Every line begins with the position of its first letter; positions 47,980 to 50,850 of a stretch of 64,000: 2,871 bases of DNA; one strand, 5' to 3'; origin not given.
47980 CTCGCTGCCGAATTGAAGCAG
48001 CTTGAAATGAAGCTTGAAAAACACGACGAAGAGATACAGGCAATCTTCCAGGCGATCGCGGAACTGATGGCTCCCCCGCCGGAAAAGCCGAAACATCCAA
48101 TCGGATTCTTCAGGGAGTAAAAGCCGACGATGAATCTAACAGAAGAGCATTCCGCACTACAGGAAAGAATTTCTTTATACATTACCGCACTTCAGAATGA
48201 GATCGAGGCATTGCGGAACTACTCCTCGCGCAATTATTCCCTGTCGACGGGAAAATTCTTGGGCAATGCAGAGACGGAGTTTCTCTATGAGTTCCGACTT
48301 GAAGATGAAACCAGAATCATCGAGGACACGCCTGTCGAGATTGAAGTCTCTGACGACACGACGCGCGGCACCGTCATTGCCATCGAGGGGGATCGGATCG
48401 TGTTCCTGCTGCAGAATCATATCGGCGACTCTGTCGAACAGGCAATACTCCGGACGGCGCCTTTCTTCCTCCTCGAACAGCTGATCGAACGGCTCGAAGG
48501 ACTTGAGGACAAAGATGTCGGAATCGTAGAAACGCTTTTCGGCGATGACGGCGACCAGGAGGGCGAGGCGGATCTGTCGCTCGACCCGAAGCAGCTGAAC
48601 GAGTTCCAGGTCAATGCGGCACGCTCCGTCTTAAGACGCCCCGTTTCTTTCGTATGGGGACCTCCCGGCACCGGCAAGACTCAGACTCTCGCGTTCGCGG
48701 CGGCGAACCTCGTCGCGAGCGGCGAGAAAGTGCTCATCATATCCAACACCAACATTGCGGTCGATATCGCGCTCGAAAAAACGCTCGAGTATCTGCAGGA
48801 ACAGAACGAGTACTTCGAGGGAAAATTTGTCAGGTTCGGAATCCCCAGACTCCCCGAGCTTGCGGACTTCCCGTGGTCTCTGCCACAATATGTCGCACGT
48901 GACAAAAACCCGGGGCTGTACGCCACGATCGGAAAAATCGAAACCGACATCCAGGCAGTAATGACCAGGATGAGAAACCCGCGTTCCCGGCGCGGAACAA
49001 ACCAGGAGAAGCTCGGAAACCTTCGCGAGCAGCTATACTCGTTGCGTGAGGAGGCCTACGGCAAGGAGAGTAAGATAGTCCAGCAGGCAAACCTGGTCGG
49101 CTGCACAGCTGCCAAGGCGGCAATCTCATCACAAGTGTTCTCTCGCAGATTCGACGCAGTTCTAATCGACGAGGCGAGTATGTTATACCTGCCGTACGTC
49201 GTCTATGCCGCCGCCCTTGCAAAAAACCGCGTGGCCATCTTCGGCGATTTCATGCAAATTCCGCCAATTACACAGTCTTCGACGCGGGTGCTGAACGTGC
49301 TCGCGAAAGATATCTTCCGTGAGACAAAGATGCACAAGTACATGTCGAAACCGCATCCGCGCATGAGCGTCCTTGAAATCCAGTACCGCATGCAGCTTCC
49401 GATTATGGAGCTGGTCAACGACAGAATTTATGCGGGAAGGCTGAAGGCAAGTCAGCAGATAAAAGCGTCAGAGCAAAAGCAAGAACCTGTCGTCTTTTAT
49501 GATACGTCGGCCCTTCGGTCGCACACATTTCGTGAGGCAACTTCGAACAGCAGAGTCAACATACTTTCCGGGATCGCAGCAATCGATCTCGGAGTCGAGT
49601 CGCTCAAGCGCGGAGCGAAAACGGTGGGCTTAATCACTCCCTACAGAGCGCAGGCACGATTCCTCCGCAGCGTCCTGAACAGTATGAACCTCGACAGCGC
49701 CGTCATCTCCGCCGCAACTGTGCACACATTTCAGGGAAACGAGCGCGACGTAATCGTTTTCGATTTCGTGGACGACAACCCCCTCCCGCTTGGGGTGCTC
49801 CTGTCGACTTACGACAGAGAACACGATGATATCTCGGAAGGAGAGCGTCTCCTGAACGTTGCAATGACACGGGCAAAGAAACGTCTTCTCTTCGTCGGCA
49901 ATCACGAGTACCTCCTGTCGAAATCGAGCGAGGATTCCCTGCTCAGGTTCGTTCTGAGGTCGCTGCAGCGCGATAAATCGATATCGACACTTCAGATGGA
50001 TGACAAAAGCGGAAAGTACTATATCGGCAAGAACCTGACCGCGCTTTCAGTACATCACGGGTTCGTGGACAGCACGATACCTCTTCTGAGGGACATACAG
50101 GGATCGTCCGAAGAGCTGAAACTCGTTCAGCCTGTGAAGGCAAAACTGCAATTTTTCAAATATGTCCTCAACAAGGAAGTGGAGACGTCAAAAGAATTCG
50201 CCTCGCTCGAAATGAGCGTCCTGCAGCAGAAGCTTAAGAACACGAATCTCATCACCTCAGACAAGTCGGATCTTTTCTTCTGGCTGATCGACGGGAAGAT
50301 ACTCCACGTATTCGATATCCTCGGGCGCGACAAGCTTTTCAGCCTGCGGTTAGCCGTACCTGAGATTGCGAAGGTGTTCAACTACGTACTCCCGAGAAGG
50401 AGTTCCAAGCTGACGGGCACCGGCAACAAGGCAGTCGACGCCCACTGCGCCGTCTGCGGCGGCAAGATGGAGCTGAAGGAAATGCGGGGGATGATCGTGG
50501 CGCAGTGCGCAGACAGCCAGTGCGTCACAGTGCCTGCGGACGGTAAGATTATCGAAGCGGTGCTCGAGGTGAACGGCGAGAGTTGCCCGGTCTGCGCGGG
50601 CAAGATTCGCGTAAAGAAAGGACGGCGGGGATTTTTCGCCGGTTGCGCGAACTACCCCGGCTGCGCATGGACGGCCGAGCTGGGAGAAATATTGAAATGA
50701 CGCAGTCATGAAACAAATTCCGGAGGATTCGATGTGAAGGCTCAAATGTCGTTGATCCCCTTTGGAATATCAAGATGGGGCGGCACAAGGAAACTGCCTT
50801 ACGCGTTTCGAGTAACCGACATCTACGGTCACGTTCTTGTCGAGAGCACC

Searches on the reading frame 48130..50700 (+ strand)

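Call 93: search_protein_families(library=pfam, proteins=[window:48130-50700:+], max_evalue=0.00001)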
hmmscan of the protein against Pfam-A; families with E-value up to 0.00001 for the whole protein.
window:48130-50700:+ (856 aa): 7 families
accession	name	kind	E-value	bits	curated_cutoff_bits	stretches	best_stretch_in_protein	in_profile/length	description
PF13087.12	AAA_12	-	5.5e-32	111.4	27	1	400-592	5-194/195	AAA domain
PF13086.12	AAA_11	-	1.8e-25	90.6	27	1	155-383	1-256/257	AAA domain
PF13245.12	AAA_19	-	8.1e-12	45.9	25.1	1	160-380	1-132/134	AAA domain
PF13604.12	AAA_30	-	5.3e-11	43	27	1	155-213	1-61/191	AAA domain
PF01396.24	Zn_ribbon_Top1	-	6.1e-10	39.2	32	1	816-849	1-34/39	Topoisomerase DNA binding C4 zinc finger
PF13361.12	UvrD_C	-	2.7e-07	30.8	25.6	1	517-588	279-345/350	UvrD-like helicase C-terminal domain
PF01443.25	Viral_helicase1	-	9.3e-06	26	21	0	330-395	49-115/228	Viral superfamily 1 RNA helicase core domain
